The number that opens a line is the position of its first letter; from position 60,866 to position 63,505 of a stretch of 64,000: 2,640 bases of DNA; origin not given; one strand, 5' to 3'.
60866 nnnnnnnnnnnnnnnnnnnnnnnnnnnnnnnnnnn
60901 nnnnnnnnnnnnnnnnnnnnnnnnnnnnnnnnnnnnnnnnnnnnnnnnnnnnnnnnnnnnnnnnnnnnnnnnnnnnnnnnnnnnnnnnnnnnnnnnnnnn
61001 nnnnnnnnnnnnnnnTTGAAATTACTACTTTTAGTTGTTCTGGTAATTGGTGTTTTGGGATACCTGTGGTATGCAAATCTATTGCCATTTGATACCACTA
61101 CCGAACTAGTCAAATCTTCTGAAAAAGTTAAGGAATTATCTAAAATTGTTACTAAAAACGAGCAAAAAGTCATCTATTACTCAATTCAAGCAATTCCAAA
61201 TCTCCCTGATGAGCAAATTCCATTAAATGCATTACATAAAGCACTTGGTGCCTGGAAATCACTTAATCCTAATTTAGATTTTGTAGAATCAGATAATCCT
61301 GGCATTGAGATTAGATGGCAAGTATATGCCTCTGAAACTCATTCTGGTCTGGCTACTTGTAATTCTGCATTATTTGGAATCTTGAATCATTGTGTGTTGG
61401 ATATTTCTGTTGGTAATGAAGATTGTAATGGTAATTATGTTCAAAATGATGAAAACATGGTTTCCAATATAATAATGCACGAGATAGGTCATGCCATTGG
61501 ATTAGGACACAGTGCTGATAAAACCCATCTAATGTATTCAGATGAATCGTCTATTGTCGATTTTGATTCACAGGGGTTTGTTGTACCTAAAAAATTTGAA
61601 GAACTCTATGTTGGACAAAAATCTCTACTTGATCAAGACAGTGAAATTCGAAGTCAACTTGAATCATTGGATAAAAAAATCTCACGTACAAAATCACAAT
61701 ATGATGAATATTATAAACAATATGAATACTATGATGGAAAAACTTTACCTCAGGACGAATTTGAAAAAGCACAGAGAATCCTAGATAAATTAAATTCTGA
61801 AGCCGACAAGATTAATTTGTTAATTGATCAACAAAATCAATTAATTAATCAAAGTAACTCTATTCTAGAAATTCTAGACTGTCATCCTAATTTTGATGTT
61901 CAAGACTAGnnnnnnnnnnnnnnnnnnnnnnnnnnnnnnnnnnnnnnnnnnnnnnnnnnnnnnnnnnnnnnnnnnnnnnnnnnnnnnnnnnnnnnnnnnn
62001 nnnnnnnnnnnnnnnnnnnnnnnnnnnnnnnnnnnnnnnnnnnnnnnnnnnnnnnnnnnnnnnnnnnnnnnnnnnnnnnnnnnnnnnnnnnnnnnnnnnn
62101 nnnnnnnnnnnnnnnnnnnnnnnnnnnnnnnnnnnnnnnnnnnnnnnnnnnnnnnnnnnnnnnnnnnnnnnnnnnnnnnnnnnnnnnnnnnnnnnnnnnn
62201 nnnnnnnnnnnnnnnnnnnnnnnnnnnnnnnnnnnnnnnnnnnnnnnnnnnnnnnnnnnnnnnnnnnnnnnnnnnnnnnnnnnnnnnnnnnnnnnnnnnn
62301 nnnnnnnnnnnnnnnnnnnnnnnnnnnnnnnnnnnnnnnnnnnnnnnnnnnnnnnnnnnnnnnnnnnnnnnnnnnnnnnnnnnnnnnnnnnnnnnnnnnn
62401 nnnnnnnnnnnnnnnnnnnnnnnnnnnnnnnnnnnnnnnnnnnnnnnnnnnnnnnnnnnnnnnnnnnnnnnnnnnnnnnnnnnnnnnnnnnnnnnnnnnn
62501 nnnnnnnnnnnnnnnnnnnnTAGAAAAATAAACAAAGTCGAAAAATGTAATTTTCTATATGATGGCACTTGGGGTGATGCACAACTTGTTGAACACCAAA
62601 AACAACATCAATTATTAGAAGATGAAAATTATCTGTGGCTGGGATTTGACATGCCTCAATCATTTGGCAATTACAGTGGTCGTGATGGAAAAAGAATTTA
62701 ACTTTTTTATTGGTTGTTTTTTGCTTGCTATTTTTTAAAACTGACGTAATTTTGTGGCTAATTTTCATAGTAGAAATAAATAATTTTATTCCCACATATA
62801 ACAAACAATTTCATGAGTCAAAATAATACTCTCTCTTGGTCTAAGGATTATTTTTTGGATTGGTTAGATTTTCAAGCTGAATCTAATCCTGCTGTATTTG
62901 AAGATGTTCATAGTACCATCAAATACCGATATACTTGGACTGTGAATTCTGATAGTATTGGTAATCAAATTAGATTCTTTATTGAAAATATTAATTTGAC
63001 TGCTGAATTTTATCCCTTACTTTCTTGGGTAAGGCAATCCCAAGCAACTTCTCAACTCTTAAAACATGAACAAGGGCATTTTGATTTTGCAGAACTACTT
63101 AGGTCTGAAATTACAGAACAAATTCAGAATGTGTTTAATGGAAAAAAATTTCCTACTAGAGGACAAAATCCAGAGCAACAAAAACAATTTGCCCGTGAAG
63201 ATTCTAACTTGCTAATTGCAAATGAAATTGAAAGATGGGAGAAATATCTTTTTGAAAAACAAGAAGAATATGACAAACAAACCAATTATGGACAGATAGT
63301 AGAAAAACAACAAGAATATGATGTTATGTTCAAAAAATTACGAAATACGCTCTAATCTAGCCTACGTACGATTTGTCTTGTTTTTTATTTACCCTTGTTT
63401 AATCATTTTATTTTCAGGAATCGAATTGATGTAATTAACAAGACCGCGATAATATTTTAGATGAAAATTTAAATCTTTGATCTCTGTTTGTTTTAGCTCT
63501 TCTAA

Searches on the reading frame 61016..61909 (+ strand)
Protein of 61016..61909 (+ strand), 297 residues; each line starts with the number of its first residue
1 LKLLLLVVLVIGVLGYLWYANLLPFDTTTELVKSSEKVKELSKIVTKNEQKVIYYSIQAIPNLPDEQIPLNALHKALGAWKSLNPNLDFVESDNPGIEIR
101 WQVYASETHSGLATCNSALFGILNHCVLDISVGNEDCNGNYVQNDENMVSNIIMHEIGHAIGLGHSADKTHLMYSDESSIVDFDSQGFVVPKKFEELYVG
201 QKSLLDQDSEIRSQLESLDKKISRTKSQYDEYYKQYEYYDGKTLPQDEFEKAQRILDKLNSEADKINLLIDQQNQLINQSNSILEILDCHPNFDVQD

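Call 81: search_protein_families(library=pfam, proteins=[window:61016-61909:+], max_evalue=0.01)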
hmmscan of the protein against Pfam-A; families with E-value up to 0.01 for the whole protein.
window:61016-61909:+ (297 aa): 4 families
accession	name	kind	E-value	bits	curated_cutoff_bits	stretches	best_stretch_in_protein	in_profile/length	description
PF00413.30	Peptidase_M10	-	2.3e-10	41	24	1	49-175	3-134/159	Matrixin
PF10462.15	Peptidase_M66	-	0.00049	19.6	20.6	1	146-174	189-222/306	Peptidase M66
PF13582.12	Reprolysin_3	-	0.0021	19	22.4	1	137-166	93-123/123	Metallo-peptidase family M12B Reprolysin-like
PF12388.14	Peptidase_M57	-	0.0034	17.6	21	1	72-166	60-150/212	Dual-action HEIGH metallo-peptidase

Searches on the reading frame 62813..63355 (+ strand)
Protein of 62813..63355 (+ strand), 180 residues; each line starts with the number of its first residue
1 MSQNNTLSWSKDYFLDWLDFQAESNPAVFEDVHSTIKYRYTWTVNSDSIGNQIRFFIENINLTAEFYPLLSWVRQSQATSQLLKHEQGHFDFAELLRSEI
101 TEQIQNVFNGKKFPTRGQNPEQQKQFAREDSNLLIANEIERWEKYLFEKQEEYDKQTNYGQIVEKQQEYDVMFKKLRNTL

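Call 81: search_protein_families(library=pfam, proteins=[window:62813-63355:+], max_evalue=0.01)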
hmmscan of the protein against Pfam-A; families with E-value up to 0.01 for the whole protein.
window:62813-63355:+ (180 aa): 1 family
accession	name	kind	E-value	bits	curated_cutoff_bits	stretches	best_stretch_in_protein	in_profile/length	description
PF06037.17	DUF922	-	0.0057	17.2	27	0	78-159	86-152/153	Bacterial protein of unknown function (DUF922)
